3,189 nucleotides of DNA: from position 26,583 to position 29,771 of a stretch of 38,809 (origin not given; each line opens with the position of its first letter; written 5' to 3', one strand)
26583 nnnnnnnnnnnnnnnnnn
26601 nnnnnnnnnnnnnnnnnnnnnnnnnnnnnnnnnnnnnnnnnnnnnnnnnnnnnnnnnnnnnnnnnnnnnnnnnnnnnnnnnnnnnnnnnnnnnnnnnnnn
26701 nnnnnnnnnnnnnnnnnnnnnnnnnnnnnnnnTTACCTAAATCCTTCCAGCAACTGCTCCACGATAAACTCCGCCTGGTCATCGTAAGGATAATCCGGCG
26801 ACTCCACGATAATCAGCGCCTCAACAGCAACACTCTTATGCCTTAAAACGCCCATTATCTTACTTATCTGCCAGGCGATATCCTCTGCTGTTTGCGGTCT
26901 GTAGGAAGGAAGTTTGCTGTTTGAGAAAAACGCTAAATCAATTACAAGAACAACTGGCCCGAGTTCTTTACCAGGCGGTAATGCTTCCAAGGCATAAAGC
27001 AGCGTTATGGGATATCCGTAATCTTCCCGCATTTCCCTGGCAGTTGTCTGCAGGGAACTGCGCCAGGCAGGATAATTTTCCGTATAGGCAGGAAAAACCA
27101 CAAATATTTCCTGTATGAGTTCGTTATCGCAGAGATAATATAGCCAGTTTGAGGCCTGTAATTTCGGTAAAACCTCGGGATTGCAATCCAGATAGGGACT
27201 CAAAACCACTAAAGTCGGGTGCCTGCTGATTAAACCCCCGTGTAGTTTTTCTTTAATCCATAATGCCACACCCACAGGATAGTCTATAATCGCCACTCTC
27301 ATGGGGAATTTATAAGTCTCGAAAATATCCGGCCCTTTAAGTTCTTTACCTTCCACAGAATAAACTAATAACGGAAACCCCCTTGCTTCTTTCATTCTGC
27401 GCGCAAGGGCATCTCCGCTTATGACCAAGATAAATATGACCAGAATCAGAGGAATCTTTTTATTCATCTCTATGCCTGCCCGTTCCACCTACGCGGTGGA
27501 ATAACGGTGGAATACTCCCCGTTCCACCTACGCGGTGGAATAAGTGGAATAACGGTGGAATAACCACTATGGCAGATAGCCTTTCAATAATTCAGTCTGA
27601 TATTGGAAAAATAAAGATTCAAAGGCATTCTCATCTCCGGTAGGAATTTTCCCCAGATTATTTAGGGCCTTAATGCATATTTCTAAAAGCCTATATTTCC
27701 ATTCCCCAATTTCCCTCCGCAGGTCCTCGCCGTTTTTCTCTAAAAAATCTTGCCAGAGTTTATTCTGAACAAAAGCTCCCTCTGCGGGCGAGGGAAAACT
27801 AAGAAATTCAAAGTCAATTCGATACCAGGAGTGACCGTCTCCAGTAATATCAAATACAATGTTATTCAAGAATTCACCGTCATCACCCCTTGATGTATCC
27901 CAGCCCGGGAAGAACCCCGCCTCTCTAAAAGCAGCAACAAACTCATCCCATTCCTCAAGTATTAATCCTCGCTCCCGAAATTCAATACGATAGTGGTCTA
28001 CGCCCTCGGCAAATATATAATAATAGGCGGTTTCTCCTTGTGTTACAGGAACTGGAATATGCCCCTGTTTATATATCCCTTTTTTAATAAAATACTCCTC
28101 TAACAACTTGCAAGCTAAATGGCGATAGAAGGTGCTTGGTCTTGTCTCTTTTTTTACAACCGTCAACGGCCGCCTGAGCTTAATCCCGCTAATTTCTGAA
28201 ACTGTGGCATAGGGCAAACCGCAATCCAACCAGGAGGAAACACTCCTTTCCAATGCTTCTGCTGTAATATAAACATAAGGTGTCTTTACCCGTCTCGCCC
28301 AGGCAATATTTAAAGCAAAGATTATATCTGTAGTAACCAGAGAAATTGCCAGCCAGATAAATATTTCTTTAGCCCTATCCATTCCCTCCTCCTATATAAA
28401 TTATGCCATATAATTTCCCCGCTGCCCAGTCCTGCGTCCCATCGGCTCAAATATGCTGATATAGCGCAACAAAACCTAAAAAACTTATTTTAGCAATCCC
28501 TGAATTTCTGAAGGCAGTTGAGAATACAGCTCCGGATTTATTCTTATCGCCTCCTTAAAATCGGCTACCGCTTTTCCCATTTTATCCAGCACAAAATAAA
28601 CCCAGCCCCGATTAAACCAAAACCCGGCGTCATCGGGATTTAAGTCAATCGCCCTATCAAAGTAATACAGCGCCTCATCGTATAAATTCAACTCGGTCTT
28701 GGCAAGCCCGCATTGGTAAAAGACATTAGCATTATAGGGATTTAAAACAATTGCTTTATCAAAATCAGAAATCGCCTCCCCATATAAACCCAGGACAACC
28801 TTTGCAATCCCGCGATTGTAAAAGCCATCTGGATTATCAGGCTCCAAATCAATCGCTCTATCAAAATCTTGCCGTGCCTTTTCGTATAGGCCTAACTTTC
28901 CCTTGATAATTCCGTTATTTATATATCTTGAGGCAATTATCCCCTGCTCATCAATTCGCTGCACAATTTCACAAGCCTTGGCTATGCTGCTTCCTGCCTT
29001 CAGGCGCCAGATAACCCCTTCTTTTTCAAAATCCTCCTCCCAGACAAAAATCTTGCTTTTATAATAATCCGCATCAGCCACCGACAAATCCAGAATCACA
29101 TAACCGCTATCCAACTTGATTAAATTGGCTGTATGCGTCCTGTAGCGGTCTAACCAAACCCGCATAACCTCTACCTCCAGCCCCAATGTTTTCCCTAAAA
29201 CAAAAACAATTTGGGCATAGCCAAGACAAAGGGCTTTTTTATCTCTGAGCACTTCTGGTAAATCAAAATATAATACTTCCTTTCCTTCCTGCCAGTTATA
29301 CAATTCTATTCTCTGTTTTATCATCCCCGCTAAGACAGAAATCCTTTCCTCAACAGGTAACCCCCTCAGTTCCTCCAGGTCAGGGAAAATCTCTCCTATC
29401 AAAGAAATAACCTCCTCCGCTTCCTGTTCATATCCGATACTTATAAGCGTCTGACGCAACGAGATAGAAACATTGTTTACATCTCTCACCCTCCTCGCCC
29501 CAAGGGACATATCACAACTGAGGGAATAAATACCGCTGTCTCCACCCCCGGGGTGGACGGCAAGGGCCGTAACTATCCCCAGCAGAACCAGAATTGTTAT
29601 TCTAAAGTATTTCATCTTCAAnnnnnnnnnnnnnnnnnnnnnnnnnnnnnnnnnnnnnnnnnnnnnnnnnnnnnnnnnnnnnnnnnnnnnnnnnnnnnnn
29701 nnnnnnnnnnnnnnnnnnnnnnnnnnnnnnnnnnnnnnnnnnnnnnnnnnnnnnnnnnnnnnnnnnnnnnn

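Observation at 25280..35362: A ~10 kb island between ilvC and leuA encodes unknown-function proteins that all start with a hydrophobic anchor plus an RR motif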

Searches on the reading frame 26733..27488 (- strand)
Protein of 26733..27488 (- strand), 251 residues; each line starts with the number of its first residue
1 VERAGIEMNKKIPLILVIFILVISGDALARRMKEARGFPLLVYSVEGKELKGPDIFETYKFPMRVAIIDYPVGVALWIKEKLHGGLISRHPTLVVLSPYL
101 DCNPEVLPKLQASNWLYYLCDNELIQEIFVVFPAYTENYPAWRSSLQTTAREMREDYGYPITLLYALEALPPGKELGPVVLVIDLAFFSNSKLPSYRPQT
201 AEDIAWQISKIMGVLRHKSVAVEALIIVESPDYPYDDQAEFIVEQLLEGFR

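Call 4: search_protein_families(library=pfam, proteins=[window:26733-27488:-], max_evalue=0.1)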
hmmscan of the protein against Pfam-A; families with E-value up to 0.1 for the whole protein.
window:26733-27488:- (251 aa): 0 families

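Call 5: search_protein_families(library=ncbifam, proteins=[window:26733-27488:-], max_evalue=0.1)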
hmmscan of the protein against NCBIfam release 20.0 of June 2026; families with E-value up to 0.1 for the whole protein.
window:26733-27488:- (251 aa): 1 family
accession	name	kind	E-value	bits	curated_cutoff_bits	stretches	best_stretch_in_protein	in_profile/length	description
NF052474.1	pept_arginase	exception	0.012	15.1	350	0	191-249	220-280/287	peptide arginase, FlmR/OhkR family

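Call 57: search_protein_families(library=padloc, proteins=[window:26733-27488:-], max_evalue=0.1)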
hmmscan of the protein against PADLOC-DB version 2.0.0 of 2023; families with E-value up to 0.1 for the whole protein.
window:26733-27488:- (251 aa): 0 families

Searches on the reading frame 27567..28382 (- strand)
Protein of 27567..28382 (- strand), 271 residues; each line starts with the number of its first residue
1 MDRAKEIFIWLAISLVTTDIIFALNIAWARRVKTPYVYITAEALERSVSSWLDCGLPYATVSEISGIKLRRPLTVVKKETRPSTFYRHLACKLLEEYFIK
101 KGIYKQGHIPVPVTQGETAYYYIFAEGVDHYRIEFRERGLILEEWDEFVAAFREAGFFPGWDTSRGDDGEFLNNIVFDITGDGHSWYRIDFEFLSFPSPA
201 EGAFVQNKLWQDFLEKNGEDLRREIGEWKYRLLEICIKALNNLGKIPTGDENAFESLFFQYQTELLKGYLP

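Call 4: search_protein_families(library=pfam, proteins=[window:27567-28382:-], max_evalue=0.1)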
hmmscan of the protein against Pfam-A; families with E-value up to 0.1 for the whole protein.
window:27567-28382:- (271 aa): 1 family
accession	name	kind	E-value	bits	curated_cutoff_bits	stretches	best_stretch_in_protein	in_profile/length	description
PF15118.11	DUF4560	-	0.036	14.4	27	1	18-42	30-53/64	Domain of unknown function (DUF4560)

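Call 5: search_protein_families(library=ncbifam, proteins=[window:27567-28382:-], max_evalue=0.1)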
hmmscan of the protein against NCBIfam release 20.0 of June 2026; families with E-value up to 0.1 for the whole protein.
window:27567-28382:- (271 aa): 0 families

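Call 57: search_protein_families(library=padloc, proteins=[window:27567-28382:-], max_evalue=0.1)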
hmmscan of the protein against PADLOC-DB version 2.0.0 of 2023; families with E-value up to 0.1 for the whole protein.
window:27567-28382:- (271 aa): 0 families

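Call 74: search_solved_structures(query=window:27567-28382:-, max_evalue=10)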
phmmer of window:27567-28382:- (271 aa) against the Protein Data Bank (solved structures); distinct sequences matched with E-value up to 10: 1.
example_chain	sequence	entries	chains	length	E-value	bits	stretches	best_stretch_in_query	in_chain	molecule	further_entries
22vi_A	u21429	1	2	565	0.5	12.8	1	135-220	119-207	Quinohemoprotein alcohol dehydrogenase ADH-IIG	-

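Call 86: predict_structure(protein=window:27567-28382:-)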
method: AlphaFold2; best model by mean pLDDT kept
length: 271 residues; sequences in the alignment: 1
mean_pLDDT: 36.2   pTM: 0.26
mean pLDDT of the five models: 36.2, 34.9, 34.6, 34.4, 32.8
residues with pLDDT >= 90: 0; 70-90: 0; 50-70: 16; < 50: 255
segments of 3 or more residues with pLDDT < 50: 1-226, 228-230, 239-241, 246-249, 251-255, 266-271
pLDDT, mean of each block of 10 residues (from residue 1): 31 38 40 32 34 27 26 25 37 44 39 36 34 33 35 32 33 32 31 32 34 39 43 48 50 48 46 32
secondary structure, 60 per line:
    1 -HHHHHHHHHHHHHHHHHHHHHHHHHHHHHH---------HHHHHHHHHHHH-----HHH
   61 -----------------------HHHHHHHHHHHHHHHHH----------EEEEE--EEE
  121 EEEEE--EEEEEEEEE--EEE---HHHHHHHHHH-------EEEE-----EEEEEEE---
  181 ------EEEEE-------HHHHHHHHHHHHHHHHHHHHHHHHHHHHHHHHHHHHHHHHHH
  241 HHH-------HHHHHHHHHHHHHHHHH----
elements in order: H2-31 H41-52 H84-100 E111-115 E118-125 E128-136 E139-141 H145-154 E162-165 E171-177 E187-191 H199-243 H251-267

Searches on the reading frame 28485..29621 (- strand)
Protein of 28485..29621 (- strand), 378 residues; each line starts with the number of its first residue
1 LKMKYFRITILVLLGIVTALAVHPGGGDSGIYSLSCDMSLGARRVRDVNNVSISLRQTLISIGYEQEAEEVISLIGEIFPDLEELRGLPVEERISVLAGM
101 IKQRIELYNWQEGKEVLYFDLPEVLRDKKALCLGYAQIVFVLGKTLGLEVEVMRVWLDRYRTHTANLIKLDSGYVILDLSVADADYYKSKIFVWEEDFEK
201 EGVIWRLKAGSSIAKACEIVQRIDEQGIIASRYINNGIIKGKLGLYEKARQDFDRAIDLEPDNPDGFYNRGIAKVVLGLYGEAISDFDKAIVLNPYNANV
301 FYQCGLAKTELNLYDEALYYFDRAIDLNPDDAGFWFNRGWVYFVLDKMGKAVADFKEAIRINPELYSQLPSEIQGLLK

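Call 4: search_protein_families(library=pfam, proteins=[window:28485-29621:-], max_evalue=0.1)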
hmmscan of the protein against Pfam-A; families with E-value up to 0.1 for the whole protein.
window:28485-29621:- (378 aa): 17 families
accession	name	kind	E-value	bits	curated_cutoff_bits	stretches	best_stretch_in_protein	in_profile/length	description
PF00515.34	TPR_1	-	2.7e-31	106.5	27.8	4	335-364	4-33/34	Tetratricopeptide repeat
PF07719.23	TPR_2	-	6.1e-25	85.7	27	4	334-364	3-33/34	Tetratricopeptide repeat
PF13414.12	TPR_11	-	1.9e-24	85.5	26.8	3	243-273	7-37/42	TPR repeat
PF13181.12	TPR_8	-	3.1e-18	64.7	25.7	3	333-364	2-33/34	Tetratricopeptide repeat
PF13432.12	TPR_16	-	1.1e-16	61.3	32.7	2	310-363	9-62/65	Tetratricopeptide repeat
PF13371.12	TPR_9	-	2.6e-15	56.6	35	3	313-364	10-61/73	Tetratricopeptide repeat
PF13431.12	TPR_17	-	1.1e-14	53.8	24.4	2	320-349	1-30/34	Tetratricopeptide repeat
PF13428.12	TPR_14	-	2.5e-10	40.4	23.5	1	302-338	5-41/44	Tetratricopeptide repeat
PF14559.12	TPR_19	-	1.7e-07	31.9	25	2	279-332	6-59/68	Tetratricopeptide repeat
PF13424.12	TPR_12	-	2.8e-07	31.1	30.1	1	269-327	8-74/77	Tetratricopeptide repeat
PF01239.28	PPTA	-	1.5e-06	28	29.5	1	314-342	1-29/32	Protein prenyltransferase alpha subunit repeat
PF13174.12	TPR_6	-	7.1e-05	23.6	26.3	0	302-330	4-32/33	Tetratricopeptide repeat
PF23914.1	TPR_CcmH_CycH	-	0.0004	20.7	42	0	328-364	46-82/158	Cytochrome c-type biogenesis protein H TPR domain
PF14853.12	Fis1_TPR_C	-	0.0031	18.1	25.3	0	242-263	13-34/53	Fis1 C-terminal tetratricopeptide repeat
PF13374.12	TPR_10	-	0.0053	17.2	27.5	0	308-327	12-31/42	Tetratricopeptide repeat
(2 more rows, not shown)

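Call 5: search_protein_families(library=ncbifam, proteins=[window:28485-29621:-], max_evalue=0.1)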
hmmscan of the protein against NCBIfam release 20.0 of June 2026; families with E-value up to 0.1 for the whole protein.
window:28485-29621:- (378 aa): 18 families
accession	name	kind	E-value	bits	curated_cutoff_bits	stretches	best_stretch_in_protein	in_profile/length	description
TIGR00990.1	3a0801s09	subfamily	3.5e-17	62.3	757.25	2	211-306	347-441/615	mitochondrial import receptor subunit TOM70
NF008391.2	PRK11189.1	equivalog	6.1e-16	58.8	250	2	267-357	68-158/297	lipoprotein NlpI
NF040959.1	MamA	equivalog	8.5e-16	58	200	1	237-360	44-201/204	magnetosome protein MamA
TIGR02552.1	LcrH_SycD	equivalog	2.3e-13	50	104.8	2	278-364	32-118/136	SycD/LcrH family type III secretion system chaperone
TIGR02917.1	PEP_TPR_lipo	equivalog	5.8e-10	37.7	312.2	1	242-366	375-499/899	XrtA/PEP-CTERM system TPR-repeat protein PrsT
NF047558.1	TPR_END_plus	domain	9e-09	35.2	32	0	335-367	2-34/56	TPR end-of-group domain-containing protein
TIGR02521.1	type_IV_pilW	equivalog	4.5e-08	32.9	154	1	281-361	48-128/234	type IV pilus biogenesis/stability protein PilW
NF033762.1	social_mot_Tgl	equivalog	1.3e-07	31.2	225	1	235-365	36-169/252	social motility TPR repeat lipoprotein Tgl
NF047371.1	FlcA_CTERM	equivalog_domain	1.9e-07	29.9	300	2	236-305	444-514/646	periplasmic flagellar collar protein FlcA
NF033758.1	gliding_GltE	equivalog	1.7e-06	27.3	225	1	226-272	286-332/411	adventurous gliding motility TPR repeat lipoprotein GltE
NF002725.1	PRK02603.1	equivalog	5.4e-06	26.5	143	1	297-369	34-109/173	photosystem I assembly protein Ycf3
NF047507.1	TPR_BatC_Lepto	exception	0.00027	20.5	175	1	242-331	36-129/214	TPR repeat-containing protein BatC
NF009037.0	PRK12370.1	equivalog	0.0013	17.2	589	1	247-353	321-427/553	HilA/EilA family virulence transcriptional regulator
NF040561.1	PrimPol_Msp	equivalog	0.0026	16.4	200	0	211-271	5-66/515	CRISPR-associated primase-polymerase type A1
NF041522.1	TPR_sll0314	equivalog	0.0031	16.8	225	0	243-271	193-221/275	Sll0314/Alr1548 family TPR repeat-containing protein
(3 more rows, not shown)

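Call 57: search_protein_families(library=padloc, proteins=[window:28485-29621:-], max_evalue=0.1)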
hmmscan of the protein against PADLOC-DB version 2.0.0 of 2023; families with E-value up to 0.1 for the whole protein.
window:28485-29621:- (378 aa): 2 families
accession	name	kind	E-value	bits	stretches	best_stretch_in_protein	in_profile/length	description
PDLC01172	TPR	-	0.0017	15.3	0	312-360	149-198/448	TPR repeats containing protein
PDLC04781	PDC-M71B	-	0.044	10.5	1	278-359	328-410/515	-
